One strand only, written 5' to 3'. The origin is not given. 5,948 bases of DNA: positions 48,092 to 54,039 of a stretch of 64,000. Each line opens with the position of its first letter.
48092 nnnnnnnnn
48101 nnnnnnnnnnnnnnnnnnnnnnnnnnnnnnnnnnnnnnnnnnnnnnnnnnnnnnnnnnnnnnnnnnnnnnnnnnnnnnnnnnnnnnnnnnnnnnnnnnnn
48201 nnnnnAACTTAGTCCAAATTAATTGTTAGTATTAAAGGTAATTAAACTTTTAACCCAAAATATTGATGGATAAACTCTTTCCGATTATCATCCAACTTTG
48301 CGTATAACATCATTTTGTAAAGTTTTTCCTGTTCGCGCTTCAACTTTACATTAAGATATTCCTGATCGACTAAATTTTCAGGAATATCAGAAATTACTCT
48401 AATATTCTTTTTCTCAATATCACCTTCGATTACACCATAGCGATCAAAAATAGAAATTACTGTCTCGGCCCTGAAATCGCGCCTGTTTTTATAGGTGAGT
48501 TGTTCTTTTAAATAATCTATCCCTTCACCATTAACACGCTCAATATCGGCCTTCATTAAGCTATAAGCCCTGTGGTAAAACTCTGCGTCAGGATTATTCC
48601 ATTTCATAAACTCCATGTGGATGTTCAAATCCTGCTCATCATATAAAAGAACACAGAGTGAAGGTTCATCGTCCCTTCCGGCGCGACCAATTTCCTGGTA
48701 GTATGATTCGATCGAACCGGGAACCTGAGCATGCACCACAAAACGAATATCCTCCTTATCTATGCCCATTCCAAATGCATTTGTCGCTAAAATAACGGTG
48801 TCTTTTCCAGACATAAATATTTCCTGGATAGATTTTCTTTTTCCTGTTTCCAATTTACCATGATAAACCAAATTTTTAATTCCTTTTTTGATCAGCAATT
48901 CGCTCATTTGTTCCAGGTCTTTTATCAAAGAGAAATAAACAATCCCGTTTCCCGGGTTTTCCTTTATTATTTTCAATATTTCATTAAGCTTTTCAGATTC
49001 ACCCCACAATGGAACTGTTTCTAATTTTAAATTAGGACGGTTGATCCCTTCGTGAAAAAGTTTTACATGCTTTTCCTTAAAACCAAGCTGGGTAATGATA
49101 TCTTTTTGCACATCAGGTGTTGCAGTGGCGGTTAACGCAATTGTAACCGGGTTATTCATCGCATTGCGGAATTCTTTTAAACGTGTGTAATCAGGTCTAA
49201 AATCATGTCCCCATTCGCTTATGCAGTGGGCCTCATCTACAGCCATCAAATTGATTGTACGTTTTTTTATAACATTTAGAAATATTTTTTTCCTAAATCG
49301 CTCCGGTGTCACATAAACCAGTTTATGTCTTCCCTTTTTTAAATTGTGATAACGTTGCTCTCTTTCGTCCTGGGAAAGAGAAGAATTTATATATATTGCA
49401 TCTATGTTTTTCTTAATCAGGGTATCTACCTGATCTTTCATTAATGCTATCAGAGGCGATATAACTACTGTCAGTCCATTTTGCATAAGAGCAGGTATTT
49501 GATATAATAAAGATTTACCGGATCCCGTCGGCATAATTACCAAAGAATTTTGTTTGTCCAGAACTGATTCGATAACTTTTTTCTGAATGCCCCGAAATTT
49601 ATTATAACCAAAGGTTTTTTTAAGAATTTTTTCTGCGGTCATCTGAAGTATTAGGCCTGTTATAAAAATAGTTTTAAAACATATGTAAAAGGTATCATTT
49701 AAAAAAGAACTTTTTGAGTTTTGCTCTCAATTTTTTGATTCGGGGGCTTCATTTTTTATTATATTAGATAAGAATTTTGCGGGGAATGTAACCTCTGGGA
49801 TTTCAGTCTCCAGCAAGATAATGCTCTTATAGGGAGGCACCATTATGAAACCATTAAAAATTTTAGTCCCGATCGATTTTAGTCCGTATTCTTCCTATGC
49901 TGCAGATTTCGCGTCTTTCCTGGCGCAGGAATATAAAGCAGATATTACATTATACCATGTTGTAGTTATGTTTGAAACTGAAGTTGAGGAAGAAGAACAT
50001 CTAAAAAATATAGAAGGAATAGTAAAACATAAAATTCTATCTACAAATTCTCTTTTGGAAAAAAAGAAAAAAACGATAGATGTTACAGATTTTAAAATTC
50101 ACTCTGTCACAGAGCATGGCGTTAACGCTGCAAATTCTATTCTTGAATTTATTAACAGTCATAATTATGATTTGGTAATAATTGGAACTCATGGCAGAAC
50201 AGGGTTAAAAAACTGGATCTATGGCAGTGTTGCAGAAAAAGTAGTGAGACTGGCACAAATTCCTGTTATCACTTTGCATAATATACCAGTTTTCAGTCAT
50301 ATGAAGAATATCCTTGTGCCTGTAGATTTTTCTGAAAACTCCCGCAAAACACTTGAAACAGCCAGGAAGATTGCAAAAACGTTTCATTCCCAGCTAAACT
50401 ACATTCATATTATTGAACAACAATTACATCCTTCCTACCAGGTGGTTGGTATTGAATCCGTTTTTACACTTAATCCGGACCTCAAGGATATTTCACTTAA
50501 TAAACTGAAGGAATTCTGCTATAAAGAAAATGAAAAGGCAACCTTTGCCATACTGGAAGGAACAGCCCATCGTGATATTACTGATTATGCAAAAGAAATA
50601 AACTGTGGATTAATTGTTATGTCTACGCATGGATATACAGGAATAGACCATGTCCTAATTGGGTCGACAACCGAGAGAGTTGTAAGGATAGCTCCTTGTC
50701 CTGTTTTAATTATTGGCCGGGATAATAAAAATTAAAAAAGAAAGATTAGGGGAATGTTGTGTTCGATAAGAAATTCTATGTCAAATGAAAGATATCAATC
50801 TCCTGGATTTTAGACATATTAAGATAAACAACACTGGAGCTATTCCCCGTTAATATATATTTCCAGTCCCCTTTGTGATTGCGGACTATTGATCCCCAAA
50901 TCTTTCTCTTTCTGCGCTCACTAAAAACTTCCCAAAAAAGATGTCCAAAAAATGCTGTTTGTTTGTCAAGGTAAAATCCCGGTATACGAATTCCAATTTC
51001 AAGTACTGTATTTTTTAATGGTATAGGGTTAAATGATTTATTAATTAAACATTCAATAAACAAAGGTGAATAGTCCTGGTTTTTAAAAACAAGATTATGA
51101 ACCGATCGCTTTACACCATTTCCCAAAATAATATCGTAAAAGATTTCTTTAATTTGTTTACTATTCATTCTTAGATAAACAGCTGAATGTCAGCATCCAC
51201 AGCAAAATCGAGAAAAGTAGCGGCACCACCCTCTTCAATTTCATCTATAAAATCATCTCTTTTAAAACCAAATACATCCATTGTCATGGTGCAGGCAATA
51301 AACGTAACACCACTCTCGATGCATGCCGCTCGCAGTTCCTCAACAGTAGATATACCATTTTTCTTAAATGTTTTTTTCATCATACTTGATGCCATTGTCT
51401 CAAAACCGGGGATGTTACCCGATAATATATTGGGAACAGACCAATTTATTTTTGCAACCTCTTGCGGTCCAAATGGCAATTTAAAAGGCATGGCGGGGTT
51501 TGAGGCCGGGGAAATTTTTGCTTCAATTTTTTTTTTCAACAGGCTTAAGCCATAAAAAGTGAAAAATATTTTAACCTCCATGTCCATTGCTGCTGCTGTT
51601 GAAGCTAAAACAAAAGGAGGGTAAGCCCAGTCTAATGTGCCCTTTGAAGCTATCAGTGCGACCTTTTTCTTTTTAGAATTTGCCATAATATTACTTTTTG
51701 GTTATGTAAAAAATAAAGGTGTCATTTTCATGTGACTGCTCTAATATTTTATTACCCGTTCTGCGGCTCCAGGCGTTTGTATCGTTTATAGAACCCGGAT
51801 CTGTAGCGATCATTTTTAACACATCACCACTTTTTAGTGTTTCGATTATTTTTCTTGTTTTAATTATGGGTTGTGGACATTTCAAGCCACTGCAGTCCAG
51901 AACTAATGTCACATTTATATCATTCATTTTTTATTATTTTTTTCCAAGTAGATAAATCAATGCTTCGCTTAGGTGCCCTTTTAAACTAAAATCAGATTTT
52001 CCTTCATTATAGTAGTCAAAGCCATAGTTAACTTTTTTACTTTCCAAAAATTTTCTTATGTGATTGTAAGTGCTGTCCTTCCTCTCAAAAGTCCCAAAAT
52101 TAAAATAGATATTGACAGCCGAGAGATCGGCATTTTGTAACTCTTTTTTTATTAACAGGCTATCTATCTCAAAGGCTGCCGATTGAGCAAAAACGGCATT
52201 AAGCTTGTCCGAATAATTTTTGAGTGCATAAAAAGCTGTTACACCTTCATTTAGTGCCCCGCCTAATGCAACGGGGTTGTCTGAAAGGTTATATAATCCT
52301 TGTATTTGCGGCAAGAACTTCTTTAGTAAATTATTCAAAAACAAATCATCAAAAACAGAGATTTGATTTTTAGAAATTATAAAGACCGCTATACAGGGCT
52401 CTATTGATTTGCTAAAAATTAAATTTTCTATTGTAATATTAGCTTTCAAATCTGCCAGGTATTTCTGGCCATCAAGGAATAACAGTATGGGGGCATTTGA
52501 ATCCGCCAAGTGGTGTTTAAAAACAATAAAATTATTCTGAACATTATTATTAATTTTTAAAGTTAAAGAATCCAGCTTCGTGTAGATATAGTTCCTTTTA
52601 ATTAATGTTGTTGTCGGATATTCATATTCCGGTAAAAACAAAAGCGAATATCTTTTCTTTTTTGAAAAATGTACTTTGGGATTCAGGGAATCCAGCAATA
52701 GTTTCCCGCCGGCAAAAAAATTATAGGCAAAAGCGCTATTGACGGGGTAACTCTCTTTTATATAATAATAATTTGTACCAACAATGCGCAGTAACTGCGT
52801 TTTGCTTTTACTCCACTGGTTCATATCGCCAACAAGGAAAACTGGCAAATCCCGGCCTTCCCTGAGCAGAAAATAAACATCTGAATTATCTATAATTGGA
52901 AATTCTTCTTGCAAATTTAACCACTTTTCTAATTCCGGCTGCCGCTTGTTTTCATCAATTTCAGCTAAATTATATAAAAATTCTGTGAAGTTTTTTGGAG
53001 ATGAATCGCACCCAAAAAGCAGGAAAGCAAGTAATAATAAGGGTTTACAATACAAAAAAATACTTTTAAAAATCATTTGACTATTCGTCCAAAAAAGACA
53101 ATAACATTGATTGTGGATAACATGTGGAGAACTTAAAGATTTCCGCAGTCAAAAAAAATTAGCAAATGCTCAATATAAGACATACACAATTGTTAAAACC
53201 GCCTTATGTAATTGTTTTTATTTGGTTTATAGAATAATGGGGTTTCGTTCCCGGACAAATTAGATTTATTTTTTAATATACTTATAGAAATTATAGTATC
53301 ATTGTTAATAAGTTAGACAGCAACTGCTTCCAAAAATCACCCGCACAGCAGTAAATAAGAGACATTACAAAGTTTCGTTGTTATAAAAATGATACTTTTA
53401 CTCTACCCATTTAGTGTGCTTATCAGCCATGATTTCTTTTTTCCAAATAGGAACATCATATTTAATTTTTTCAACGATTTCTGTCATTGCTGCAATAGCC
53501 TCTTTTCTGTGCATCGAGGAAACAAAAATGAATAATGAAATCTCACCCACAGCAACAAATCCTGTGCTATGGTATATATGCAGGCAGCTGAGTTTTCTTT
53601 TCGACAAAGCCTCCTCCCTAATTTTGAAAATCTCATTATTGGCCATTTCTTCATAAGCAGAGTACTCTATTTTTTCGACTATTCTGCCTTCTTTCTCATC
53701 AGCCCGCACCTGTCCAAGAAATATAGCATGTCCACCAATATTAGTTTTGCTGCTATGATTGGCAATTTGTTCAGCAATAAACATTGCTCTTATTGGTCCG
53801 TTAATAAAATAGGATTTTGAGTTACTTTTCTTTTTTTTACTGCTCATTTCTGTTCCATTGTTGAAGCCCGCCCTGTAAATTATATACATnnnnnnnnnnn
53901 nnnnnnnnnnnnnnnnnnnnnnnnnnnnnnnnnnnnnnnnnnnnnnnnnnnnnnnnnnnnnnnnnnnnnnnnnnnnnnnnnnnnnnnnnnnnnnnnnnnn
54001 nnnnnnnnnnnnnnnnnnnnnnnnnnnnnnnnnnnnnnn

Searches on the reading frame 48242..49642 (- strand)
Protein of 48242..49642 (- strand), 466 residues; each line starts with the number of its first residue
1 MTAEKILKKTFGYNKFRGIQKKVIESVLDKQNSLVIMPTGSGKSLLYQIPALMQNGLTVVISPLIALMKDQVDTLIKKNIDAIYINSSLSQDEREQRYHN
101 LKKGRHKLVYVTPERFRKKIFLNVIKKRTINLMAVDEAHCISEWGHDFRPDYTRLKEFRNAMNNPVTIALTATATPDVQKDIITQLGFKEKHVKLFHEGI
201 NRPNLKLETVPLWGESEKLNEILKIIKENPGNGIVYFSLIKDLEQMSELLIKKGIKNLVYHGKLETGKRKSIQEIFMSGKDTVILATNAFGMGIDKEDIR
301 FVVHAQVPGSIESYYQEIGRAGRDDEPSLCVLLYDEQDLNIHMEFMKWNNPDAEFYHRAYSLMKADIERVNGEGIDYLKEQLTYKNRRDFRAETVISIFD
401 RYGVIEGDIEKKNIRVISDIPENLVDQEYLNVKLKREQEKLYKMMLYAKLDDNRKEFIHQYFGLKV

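Call 10: search_protein_families(library=pfam, proteins=[window:48242-49642:-], max_evalue=0.01)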
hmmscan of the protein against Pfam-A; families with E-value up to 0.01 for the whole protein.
window:48242-49642:- (466 aa): 5 families
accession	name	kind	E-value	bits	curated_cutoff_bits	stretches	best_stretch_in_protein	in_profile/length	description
PF00270.35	DEAD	-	1.6e-29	103.2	26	1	19-179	3-165/167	DEAD/DEAH box helicase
PF00271.37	Helicase_C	-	2.1e-26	92.8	23.5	2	218-323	2-108/110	Helicase conserved C-terminal domain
PF04851.21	ResIII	-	7e-09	36.2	22.5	1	16-174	4-162/164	Type III restriction enzyme, res subunit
PF13307.12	Helicase_C_2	-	0.00012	22.7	25.3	0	222-306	1-92/170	Helicase C-terminal domain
PF22590.2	Cas3-like_C_2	-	0.0093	16.7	27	0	233-325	5-105/106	CRISPR-associated nuclease/helicase Cas3, C-terminal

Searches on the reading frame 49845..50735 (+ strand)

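Call 10: search_protein_families(library=pfam, proteins=[window:49845-50735:+], max_evalue=0.01)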
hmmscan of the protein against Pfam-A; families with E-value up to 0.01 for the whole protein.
window:49845-50735:+ (296 aa): 1 family
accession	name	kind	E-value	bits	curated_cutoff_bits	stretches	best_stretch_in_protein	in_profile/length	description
PF00582.32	Usp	-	1e-54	185.3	24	2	153-290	1-140/141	Universal stress protein family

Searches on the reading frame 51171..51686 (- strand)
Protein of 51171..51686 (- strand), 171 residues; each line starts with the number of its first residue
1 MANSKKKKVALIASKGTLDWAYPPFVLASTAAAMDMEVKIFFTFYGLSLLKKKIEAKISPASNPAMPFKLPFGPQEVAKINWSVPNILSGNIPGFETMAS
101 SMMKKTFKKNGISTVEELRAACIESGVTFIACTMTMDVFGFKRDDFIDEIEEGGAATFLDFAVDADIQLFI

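Call 11: search_protein_families(library=pfam, proteins=[window:51171-51686:-], max_evalue=0.01)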
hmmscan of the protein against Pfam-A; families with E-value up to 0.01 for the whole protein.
window:51171-51686:- (171 aa): 2 families
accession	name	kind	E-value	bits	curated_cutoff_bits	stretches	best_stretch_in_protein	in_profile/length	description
PF13686.11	DrsE_2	-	2e-50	171.2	25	1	6-170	2-156/156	DsrE/DsrF/DrsH-like family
PF02635.20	DsrE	-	3.1e-09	37.5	22.7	2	108-166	53-111/116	DsrE/DsrF-like family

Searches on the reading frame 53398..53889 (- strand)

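Call 11: search_protein_families(library=pfam, proteins=[window:53398-53889:-], max_evalue=0.01)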
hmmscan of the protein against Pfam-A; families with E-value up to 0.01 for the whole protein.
window:53398-53889:- (163 aa): 1 family
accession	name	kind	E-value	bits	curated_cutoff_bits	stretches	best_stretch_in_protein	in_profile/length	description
PF02391.22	MoaE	-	7.7e-27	94.2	23.4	1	39-143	8-112/114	MoaE protein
